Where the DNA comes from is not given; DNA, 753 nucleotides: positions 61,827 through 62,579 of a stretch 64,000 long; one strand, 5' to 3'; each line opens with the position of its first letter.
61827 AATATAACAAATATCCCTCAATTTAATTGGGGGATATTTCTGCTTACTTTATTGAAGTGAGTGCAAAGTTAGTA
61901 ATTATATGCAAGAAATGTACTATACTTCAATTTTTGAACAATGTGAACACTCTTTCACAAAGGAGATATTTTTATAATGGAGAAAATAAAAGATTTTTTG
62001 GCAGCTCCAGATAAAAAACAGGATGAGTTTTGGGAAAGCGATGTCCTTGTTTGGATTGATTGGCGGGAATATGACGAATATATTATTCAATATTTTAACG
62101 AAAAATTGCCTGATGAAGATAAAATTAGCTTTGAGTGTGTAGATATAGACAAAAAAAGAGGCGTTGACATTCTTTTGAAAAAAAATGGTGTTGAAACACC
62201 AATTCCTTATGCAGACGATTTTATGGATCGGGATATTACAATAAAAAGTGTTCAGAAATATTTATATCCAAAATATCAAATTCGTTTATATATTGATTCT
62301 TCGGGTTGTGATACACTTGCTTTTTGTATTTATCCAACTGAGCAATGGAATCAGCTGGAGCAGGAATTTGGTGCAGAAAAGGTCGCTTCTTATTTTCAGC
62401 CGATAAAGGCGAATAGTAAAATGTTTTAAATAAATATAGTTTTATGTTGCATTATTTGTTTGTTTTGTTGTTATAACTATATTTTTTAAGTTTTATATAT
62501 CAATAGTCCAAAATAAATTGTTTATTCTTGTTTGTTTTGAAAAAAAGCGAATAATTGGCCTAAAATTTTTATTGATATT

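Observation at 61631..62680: AT-rich ~1-kb islet between aspS and pyrF carrying an orphan 150-aa gene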

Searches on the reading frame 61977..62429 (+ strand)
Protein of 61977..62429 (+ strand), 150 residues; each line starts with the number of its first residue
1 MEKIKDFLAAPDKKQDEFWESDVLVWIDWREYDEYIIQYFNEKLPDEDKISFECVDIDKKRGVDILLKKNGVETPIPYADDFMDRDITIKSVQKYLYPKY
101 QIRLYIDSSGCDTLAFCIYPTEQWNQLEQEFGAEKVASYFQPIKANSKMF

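Call 5: search_protein_families(library=pfam, proteins=[window:61977-62429:+], max_evalue=1)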
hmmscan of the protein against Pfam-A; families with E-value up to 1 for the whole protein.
window:61977-62429:+ (150 aa): 0 families

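Call 7: find_homologous_proteins(query=window:61977-62426:+, max_evalue=0.001)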
Query window:61977-62426:+ (150 aa): 116 proteins with E <= 0.001 among 123 candidates.
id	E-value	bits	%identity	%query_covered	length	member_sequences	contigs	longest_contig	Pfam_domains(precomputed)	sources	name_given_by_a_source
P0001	6.7e-96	337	99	100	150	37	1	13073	-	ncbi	-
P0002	4.8e-89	314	93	100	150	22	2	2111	-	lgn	-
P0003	6.7e-80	285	80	100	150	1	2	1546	-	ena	-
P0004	1.5e-75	270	79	100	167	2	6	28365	-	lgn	-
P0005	2.4e-70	254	72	100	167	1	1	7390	-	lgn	-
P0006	5.3e-67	243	72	100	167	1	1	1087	-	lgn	-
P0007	2.0e-66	241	71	100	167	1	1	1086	-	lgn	-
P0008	4.0e-66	240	71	100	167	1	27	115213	-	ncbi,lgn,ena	-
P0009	5.5e-66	239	71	100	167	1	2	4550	-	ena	-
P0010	7.2e-66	239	71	100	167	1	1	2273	-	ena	-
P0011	8.1e-66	239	71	100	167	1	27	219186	-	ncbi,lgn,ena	-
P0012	1.5e-65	238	71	100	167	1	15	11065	-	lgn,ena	-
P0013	2.1e-65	237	71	100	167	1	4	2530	-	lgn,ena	-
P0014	2.3e-65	237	71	100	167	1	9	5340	-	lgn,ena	-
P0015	3.1e-65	237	70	100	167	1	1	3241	-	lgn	-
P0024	1.2e-64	235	68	100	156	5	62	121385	-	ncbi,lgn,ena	-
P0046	2.8e-62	227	67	100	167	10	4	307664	-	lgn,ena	-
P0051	5.7e-62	226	65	100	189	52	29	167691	-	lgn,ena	-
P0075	3.0e-59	218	63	100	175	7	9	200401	-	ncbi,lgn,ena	-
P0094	1.4e-48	183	55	99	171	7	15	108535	-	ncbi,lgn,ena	-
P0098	3.8e-39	152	51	90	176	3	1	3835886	-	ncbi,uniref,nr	ncbi:hypothetical protein Q9R46_05000 [Paenibacillus sp. RRE4]|uniref:hypothetical protein n=1 Tax=P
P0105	3.4e-36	143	50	90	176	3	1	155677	-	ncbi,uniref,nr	ncbi:hypothetical protein A7K91_03445 [Paenibacillus oryzae]|uniref:Glutathione reductase n=1 Tax=Pa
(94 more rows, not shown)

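Call 8: search_protein_families(library=ncbifam, proteins=[window:61977-62429:+], max_evalue=1)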
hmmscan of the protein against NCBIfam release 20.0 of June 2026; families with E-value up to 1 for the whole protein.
window:61977-62429:+ (150 aa): 1 family
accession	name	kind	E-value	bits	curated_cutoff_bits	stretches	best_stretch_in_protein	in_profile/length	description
TIGR01582.1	FDH-beta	equivalog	0.085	12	334.7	1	100-150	20-70/283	formate dehydrogenase subunit beta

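Call 9: search_protein_families(library=padloc, proteins=[window:61977-62429:+], max_evalue=1)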
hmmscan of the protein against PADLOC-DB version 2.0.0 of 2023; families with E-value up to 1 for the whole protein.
window:61977-62429:+ (150 aa): 0 families

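Call 10: search_protein_families(library=phrogs, proteins=[window:61977-62429:+], max_evalue=1)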
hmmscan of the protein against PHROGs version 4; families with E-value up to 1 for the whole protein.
window:61977-62429:+ (150 aa): 1 family
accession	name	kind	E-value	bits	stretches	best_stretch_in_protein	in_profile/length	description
phrog_9800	-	unknown function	1.5e-06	29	1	97-143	126-172/272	-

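Call 12: find_encoding_contigs(protein=P0001, flank=6000, max_places=4)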
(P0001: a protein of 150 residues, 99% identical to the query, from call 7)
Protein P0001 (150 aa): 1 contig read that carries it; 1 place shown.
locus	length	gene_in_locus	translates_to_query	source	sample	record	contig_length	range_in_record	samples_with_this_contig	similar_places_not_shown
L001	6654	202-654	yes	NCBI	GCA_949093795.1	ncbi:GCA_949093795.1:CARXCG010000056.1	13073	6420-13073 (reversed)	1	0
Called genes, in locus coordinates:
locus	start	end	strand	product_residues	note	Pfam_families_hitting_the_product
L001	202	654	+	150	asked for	-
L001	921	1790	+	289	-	PF00215:OMPdecase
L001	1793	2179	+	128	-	-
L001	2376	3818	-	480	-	PF07690:MFS_1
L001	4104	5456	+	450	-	PF25145:NfeD1b_N, PF01972:SDH_protease (faint), PF24961:NfeD_membrane, PF01957:NfeD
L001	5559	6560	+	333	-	PF12127:FloA, PF02403:Seryl_tRNA_N (faint)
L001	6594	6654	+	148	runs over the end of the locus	-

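Call 13: find_encoding_contigs(protein=P0011, flank=6000, max_places=4)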
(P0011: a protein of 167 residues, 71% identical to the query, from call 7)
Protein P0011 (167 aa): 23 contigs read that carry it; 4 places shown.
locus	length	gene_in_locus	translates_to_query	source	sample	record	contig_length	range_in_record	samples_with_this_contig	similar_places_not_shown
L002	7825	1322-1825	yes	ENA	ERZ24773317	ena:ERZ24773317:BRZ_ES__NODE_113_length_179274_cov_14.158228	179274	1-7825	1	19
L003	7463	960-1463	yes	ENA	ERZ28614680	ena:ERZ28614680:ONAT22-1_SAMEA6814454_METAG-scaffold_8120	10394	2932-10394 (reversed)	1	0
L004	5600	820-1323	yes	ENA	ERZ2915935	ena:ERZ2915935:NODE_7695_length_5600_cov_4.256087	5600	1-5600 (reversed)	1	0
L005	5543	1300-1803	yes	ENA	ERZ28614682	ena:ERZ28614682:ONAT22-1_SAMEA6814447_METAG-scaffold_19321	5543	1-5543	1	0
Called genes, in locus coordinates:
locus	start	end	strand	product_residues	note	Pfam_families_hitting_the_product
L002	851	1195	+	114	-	-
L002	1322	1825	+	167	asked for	-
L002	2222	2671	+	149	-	PF00583:Acetyltransf_1, PF13673:Acetyltransf_10, PF13508:Acetyltransf_7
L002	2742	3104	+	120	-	-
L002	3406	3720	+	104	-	PF12650:DUF3784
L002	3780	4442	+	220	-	PF05076:SUFU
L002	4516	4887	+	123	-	-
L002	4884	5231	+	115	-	-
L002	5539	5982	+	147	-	PF27222:YfbO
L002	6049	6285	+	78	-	PF01320:Colicin_Pyocin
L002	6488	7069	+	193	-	PF00857:Isochorismatase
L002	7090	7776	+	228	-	-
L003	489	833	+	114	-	-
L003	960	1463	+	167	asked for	-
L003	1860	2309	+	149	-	PF00583:Acetyltransf_1, PF13673:Acetyltransf_10, PF13508:Acetyltransf_7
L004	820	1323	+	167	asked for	-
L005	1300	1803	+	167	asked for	-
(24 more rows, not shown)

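Call 14: find_encoding_contigs(protein=P0024, flank=8000, max_places=4)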
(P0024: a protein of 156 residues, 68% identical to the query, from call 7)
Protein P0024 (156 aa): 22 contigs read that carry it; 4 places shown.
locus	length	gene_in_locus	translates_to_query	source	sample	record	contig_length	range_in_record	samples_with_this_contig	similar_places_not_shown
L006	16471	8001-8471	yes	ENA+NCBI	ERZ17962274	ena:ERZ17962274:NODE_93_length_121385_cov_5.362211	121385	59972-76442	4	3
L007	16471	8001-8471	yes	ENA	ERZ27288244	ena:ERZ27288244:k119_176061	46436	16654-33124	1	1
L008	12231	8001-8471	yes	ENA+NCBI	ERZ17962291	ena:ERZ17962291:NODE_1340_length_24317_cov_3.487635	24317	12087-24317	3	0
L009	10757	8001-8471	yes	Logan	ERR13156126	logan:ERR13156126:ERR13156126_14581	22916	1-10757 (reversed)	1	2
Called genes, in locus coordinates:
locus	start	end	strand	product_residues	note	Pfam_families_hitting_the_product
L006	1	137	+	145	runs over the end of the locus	-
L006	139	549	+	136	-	-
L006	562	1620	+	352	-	PF00437:T2SSE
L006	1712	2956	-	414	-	PF07690:MFS_1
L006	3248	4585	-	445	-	PF02550:AcetylCoA_hydro, PF13336:AcetylCoA_hyd_C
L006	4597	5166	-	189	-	PF01558:POR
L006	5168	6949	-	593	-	PF01855:POR_N, PF00037:Fer4 (faint), PF02775:TPP_enzyme_C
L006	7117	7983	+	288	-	PF00126:HTH_1, PF03466:LysR_substrate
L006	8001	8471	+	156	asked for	-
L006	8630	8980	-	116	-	PF01050:MannoseP_isomer (weak), PF05899:Cupin_3 (weak), PF07883:Cupin_2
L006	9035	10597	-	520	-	PF00370:FGGY_N, PF02782:FGGY_C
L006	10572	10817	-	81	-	-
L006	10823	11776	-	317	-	PF04198:Sugar-bind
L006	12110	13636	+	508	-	PF09818:ABC_ATPase (faint), PF00005:ABC_tran, PF13304:AAA_21 (faint), PF00005:ABC_tran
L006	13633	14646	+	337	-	PF02653:BPD_transp_2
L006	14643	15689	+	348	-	PF02653:BPD_transp_2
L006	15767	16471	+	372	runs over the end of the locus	PF00532:Peripla_BP_1 (faint), PF13407:Peripla_BP_4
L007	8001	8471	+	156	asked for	-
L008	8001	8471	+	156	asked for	-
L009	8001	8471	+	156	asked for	-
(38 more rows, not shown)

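Call 15: find_encoding_contigs(protein=P0098, flank=8000, max_places=3)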
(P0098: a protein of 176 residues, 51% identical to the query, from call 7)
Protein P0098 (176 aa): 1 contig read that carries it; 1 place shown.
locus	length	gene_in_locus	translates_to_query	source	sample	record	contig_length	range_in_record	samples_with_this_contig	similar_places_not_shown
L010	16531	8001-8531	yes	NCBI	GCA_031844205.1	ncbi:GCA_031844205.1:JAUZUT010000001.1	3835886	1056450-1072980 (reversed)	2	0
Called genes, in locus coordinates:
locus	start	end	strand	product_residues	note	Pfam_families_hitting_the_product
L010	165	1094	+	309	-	PF00126:HTH_1, PF03466:LysR_substrate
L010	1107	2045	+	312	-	PF02424:ApbE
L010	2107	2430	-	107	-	PF06486:DUF1093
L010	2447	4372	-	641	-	PF02687:FtsX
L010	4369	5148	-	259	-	PF25199:nSTAND_NTPase5 (faint), PF00005:ABC_tran, PF13304:AAA_21 (faint)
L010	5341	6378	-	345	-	PF00512:HisKA (weak), PF02518:HATPase_c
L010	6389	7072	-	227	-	PF00072:Response_reg, PF00486:Trans_reg_C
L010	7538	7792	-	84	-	-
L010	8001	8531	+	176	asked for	-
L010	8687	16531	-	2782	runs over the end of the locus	PF13385:Laminin_G_3, PF20578:aBig_2, PF02368:Big_2, PF13385:Laminin_G_3, PF20578:aBig_2, PF22847:Glyco_hydro_43_rel, PF13385:Laminin_G_3, PF20578:aBig_2, +10 more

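Call 16: find_encoding_contigs(protein=P0046, flank=8000, max_places=3)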
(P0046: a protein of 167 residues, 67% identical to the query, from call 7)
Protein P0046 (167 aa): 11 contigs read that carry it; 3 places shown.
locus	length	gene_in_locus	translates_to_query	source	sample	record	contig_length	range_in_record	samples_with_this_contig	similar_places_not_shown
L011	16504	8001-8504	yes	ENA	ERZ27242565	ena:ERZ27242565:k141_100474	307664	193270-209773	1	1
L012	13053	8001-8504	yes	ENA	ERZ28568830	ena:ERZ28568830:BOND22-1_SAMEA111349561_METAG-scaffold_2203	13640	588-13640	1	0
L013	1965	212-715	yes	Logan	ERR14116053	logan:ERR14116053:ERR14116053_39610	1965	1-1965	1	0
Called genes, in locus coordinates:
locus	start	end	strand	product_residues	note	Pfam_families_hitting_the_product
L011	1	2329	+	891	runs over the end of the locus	PF05076:SUFU, PF25191:DUF7832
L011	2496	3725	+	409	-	PF09951:Imm33 (weak), PF13428:TPR_14 (faint), PF07719:TPR_2 (faint)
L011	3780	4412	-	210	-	PF00730:HhH-GPD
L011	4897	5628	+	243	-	PF02661:Fic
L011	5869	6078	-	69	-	-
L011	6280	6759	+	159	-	PF22166:WHD_ArnR1 (weak), PF12802:MarR_2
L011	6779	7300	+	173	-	PF00583:Acetyltransf_1 (weak), PF13508:Acetyltransf_7 (weak)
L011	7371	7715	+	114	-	-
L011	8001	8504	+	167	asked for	-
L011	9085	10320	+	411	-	PF13411:MerR_1, PF09278:MerR-DNA-bind (weak)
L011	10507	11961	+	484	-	PF01235:Na_Ala_symp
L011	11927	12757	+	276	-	PF07722:Peptidase_C26, PF00117:GATase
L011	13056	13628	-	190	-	-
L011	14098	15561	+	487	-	PF00749:tRNA-synt_1c, PF19269:Anticodon_2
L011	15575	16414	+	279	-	PF09394:Inhibitor_I42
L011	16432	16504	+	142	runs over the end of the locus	PF05164:ZapA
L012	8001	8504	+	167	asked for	-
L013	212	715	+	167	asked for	-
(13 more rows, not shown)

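Call 27: search_solved_structures(query=A1, max_evalue=10, show_alignments=2)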
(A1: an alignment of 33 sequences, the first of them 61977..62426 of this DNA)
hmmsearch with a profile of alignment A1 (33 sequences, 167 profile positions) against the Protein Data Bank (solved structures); distinct sequences matched with E-value up to 10: 6.
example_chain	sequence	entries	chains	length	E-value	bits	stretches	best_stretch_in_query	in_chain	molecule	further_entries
5ere_A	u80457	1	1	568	0.1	15.6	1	52-99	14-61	Extracellular ligand-binding receptor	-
7twk_A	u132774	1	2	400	1.2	12.2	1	93-151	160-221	MroMA1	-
7twk_B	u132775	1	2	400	1.2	12.2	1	93-151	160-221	MroMA1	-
7twl_A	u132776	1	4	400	1.2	12.2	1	93-151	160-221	MroMA2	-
7twm_A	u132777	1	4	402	1.2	12.2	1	93-151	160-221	MroMCspL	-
7d06_C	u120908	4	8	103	1.6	11.8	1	36-71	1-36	Anti-sigma factor antagonist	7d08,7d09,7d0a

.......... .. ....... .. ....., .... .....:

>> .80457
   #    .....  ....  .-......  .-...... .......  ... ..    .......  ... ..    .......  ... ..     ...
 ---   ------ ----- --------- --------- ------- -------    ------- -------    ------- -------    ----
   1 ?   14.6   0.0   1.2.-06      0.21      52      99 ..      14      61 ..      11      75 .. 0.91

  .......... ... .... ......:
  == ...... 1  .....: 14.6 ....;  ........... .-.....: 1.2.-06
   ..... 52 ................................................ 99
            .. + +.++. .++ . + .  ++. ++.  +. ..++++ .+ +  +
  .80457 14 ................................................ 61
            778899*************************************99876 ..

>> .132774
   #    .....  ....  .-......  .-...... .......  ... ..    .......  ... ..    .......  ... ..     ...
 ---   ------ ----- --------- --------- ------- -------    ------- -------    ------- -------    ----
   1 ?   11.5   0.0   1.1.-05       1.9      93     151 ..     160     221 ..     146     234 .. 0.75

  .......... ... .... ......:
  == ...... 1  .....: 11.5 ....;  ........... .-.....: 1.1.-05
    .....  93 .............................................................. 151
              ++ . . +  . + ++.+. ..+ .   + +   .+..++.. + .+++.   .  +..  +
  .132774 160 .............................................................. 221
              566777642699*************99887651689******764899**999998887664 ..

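Call 28: search_protein_families(library=pfam, alignment_id=A1, max_evalue=1)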
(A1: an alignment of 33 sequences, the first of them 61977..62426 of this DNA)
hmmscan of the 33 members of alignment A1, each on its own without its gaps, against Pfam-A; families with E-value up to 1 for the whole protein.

A. member 1, window:61977-62426:+ (150 aa): 0 families

B. families by the number of members that match (of 33 scanned): 7 families
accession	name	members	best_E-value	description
PF20335.4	DUF6630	6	0.043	Domain of unknown function (DUF6630)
PF21716.3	dnstrm_HI1420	2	0.16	Probable addiction module antidote protein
PF12140.13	SLED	2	0.19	SLED domain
PF17289.8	Terminase_6C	1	0.028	Terminase RNaseH-like domain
PF18624.6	CdiI_4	1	0.064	CDI immunity protein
PF19615.4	DUF6120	1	0.11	Family of unknown function (DUF6120)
PF18584.7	SYCP2_SLD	1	0.26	Synaptonemal complex 2 Spt16M-like domain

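Call 29: search_protein_families(library=pfam, proteins=[L002:851-1195:+, L011:7371-7715:+, L002:2742-3104:+, L002:4516-4887:+, L002:4884-5231:+, L002:7090-7776:+, L010:7538-7792:-], max_evalue=0.1)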
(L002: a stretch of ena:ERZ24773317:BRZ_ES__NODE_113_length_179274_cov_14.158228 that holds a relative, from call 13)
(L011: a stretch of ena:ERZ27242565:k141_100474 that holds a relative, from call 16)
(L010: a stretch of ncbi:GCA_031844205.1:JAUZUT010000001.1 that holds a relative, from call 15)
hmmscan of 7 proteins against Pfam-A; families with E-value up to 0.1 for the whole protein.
L002:851-1195:+ (114 aa): 0 families

L011:7371-7715:+ (114 aa): 0 families

L002:2742-3104:+ (120 aa): 0 families

L002:4516-4887:+ (123 aa): 1 family
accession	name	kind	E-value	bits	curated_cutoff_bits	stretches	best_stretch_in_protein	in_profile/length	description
PF18027.6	Pepdidase_M14_N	-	0.089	13.4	23.2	0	49-85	22-58/107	Cytosolic carboxypeptidase N-terminal domain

L002:4884-5231:+ (115 aa): 1 family
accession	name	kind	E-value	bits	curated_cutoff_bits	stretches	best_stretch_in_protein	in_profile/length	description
PF22571.1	LiaI-LiaF-TM_PspC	-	0.035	14.3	27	1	41-102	30-90/142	PspC transmembrane region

L002:7090-7776:+ (228 aa): 3 families
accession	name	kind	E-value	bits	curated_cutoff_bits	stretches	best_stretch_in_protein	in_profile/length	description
PF14567.11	SUKH_5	-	0.00085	19.6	27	1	8-68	19-83/142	SMI1-KNR4 cell-wall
PF09346.15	SMI1_KNR4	-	0.0018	19.3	25.4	1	17-96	8-93/125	SMI1 / KNR4 family (SUKH-1)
PF14568.11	SUKH_6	-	0.03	15.3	27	1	15-70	3-57/119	SMI1-KNR4 cell-wall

L010:7538-7792:- (84 aa): 0 families

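Call 30: predict_structure(alignment_id=A1)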
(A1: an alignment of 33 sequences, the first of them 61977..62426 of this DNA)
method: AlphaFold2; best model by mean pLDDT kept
length: 150 residues; sequences in the alignment: 33
mean_pLDDT: 96.3   pTM: 0.90
mean pLDDT of the five models: 96.3, 94.7, 93.9, 91.3, 87.7
residues with pLDDT >= 90: 144; 70-90: 6; 50-70: 0; < 50: 0
segments of 3 or more residues with pLDDT < 50: none
pLDDT, mean of each block of 10 residues (from residue 1): 97 96 95 97 98 96 95 94 94 98 96 97 98 98 94
secondary structure, 60 per line:
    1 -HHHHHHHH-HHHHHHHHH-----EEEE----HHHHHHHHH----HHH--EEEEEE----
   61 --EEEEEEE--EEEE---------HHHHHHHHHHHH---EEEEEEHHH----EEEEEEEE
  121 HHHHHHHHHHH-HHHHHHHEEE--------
elements in order: H2-9 H11-19 E25-28 H33-41 E51-56 E63-69 E72-75 H85-96 E100-105 E113-120 H121-131 H133-139 E140-142

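Call 34: search_protein_representatives(alignment_id=A1)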
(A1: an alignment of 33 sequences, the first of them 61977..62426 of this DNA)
Query: 33 sequences, 167 profile positions. Proteins with E-value up to 0.001 (for the whole library): 523; up to 1e-10: 225; up to 1e-30: 42. The best 150 are listed.
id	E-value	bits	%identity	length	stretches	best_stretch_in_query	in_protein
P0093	5.1e-79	280.2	-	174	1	1-166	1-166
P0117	5.3e-61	221.6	-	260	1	1-166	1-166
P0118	6.2e-55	201.8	-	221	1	3-165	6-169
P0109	6.6e-55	201.7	-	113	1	56-166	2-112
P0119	1.2e-52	194.4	-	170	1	3-166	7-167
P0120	1.3e-51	191.0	-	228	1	3-162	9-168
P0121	2.9e-50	186.6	-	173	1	2-166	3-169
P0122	8.1e-47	175.4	-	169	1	6-166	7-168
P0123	2.4e-46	173.9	-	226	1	3-166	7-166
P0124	3.2e-46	173.5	-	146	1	2-150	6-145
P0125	9.8e-46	171.9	-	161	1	2-165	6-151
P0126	1.5e-45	171.3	-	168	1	6-166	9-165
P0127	2.4e-45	170.6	-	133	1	67-166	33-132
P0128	6.1e-45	169.3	-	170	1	2-166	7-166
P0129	1.9e-43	164.5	-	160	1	2-151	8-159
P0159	2.0e-29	118.8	-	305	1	5-150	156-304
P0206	6.8e-19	84.6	-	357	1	10-151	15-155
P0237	7.9e-16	74.6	-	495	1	21-153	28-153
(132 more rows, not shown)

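Call 37: fold_search(model_id=the predicted structure, library=pdb)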
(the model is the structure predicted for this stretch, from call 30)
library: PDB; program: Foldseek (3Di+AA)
matches with E <= 10: 444; with E <= 0.001: 0
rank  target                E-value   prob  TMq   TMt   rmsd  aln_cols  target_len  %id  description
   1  2idj_B                1.8e-01  0.14  0.22  0.13  13.1       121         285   14  Crystal Structure of Rat Glycine N-Methyltransferase Apoprotein, Monoclinic Form (released 2006-12-19)
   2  5evz_B                2.4e-01  0.09  0.16  0.08  17.3       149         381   10  Crystal structure of human GRP78 (70kDa heat shock protein 5 / BIP) ATPase domain in complex with ADP and inorganic ph (released 2016-06-15)
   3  8hbh_B                4.2e-01  0.11  0.20  0.06  16.2        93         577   19  Structure of human soluble guanylate cyclase in the NO-activated state at 3.1 angstrom (released 2023-04-19)
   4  4gni_A                5.0e-01  0.08  0.16  0.08  17.8       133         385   10  Structure of the Ssz1 ATPase bound to ATP and Magnesium (released 2012-12-05)
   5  9gbv_B                5.6e-01  0.12  0.27  0.07  12.2       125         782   10  E.coli gyrase holocomplex with chirally wrapped 217 bp DNA fragment (released 2024-08-21)
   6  3ms6                  6.7e-01  0.09  0.14  0.21  11.8        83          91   14  Crystal structure of Hepatitis B X-Interacting Protein (HBXIP) (released 2010-11-10)
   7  5fpm_A                7.1e-01  0.06  0.16  0.08  15.9       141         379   11  Structure of heat shock-related 70kDA protein 2 with small-molecule ligand 5-phenyl-1,3,4-oxadiazole-2-thiol (AT809) i (released 2015-12-16)
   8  7ooe_B                8.0e-01  0.07  0.17  0.08  16.3       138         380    8  Plasmodium falciparum Hsp70-x chaperone nucleotide binding domain in complex with Z321318226 (released 2021-06-02)
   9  4tma_B                8.5e-01  0.08  0.25  0.12  11.3       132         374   11  Crystal structure of gyrase bound to its inhibitor YacG (released 2014-07-23)
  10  7p31_B                9.0e-01  0.06  0.17  0.08  16.3       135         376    8  Plasmodium falciparum Hsp70-x chaperone nucleotide binding domain in complex with NCL-00023818 (released 2021-07-14)
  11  6rzq_A                9.5e-01  0.07  0.16  0.07  17.4       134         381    8  Plasmodium falciparum Hsp70-x chaperone nucleotide binding domain - ANP-PnP bound state (released 2019-10-02)
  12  9ggq_B                1.0e+00  0.09  0.26  0.07  12.0       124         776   12  E.coli gyrase holocomplex with cleaved chirally wrapped 217 bp DNA fragment and moxifloxacin (released 2024-09-11)
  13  6z1p_Ag               1.1e+00  0.09  0.16  0.14  13.3        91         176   13  Structure of the mitochondrial ribosome from Tetrahymena thermophila (released 2020-06-24)
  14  3kvg_A                1.1e+00  0.06  0.17  0.08  17.4       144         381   11  Crystal structure of the N-terminal domain of Hsp70 (cgd2_20) from Cryptosporidium parvum in complex with AMPPNP (released 2010-01-19)
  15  5aqw                  1.1e+00  0.04  0.16  0.08  16.6       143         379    9  Fragment-based screening of HSP70 sheds light on the functional role of ATP-binding site residues (released 2016-10-05)
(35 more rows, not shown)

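Call 38: search_protein_families(library=pfam, alignment_id=A2, max_evalue=0.001)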
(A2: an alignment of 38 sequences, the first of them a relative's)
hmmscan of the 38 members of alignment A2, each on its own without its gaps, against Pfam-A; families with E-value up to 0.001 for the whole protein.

A. member 1, P0149 (363 aa): 0 families

B. families by the number of members that match (of 38 scanned): 3 families
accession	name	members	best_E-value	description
PF08238.18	Sel1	1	5.4e-23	Sel1 repeat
PF05656.20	DUF805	1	9.3e-17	Protein of unknown function (DUF805)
PF05615.18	THOC7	1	0.00023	Tho complex subunit 7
